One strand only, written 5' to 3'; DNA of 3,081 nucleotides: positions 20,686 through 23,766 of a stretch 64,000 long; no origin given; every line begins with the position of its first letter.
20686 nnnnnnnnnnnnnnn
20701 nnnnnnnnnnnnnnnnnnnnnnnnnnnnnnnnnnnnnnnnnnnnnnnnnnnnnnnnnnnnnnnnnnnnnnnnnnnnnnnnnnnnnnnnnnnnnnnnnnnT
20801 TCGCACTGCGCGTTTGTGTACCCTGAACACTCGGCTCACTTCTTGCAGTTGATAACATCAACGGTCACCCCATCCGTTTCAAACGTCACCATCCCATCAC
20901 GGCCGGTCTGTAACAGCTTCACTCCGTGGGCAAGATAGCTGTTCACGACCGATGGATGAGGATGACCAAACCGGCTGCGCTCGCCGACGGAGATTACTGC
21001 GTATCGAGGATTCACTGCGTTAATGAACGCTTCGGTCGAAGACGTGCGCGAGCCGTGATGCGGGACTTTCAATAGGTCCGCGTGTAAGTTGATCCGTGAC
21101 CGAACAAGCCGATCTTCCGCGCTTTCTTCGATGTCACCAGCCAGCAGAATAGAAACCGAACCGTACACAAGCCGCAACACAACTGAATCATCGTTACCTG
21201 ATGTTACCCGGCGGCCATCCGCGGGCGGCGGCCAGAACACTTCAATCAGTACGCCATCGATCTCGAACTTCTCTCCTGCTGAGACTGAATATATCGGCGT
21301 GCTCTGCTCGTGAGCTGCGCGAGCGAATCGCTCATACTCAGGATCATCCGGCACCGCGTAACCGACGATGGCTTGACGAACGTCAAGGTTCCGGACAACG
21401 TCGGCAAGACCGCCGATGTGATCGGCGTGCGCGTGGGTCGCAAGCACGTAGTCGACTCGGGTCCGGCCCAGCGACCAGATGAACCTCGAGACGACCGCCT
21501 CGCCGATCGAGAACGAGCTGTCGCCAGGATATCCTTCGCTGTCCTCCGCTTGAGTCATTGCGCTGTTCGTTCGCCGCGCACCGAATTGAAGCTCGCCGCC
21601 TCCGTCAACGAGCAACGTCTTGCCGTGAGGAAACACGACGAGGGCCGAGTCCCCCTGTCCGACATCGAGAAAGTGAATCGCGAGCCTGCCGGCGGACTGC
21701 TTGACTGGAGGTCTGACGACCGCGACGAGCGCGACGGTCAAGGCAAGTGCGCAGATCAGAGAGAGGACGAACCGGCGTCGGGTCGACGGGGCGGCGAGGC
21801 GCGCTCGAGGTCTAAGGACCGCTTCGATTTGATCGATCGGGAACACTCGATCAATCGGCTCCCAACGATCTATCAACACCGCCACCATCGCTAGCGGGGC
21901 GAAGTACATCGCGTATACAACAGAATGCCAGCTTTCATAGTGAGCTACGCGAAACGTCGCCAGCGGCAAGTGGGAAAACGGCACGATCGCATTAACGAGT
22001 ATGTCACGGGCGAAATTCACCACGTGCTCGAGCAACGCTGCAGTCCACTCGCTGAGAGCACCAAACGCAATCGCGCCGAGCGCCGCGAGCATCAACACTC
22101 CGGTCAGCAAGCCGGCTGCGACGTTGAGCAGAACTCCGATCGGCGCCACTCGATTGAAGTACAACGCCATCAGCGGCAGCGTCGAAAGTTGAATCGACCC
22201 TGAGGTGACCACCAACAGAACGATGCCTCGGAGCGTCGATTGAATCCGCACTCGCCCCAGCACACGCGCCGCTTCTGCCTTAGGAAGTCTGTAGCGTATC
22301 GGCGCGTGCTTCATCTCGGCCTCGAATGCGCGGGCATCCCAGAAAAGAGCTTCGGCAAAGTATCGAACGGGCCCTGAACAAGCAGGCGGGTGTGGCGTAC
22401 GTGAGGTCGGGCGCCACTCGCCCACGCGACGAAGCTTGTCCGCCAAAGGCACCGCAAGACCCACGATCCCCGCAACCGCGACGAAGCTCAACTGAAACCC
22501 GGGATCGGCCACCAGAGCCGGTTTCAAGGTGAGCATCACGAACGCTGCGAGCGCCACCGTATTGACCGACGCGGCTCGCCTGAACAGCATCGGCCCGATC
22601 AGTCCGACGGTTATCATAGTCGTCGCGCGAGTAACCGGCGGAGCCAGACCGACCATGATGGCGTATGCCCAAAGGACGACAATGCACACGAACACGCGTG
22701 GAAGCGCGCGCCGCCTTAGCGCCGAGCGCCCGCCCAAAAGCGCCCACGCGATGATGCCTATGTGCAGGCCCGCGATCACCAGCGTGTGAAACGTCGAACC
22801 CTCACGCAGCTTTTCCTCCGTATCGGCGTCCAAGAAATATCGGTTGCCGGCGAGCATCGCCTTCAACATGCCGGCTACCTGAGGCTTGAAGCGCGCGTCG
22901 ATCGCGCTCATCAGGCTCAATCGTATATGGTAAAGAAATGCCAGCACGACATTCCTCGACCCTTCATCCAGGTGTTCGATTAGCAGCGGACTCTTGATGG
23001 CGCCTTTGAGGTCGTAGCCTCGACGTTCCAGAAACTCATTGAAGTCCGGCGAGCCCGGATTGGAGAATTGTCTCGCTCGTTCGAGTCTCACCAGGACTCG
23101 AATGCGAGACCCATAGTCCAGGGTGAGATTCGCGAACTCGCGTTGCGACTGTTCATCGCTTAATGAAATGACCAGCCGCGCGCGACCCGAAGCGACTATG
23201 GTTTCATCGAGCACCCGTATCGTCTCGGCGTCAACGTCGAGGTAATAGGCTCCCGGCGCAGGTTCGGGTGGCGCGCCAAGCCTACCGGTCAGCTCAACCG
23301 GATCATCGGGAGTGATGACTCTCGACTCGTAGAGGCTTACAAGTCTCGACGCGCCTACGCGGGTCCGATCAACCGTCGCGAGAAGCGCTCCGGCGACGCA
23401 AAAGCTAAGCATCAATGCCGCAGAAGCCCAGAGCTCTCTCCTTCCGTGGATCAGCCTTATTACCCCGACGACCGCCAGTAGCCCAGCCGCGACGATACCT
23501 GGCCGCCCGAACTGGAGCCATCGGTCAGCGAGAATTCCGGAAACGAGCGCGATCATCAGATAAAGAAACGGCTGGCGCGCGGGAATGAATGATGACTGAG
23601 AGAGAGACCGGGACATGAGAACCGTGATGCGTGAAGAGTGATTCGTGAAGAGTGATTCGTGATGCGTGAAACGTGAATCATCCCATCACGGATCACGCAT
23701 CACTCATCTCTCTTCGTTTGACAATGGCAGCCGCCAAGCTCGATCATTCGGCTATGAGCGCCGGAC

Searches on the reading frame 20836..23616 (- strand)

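Call 4: search_protein_families(library=pfam, proteins=[window:20836-23616:-], max_evalue=0.01)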
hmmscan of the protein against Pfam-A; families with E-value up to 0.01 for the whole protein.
window:20836-23616:- (926 aa): 4 families
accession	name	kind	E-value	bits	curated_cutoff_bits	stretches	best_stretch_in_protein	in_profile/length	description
PF03772.21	Competence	-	7.8e-43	147.2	23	1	254-578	1-266/270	Competence protein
PF00753.33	Lactamase_B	-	2.5e-19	70.4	22.7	1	651-878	2-195/196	Metallo-beta-lactamase superfamily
PF13567.11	DUF4131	-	1.3e-15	57.9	31.6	1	41-210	10-162/165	Domain of unknown function (DUF4131)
PF12706.13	Lactamase_B_2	-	2.1e-07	31.2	27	1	720-833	30-147/200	Beta-lactamase superfamily domain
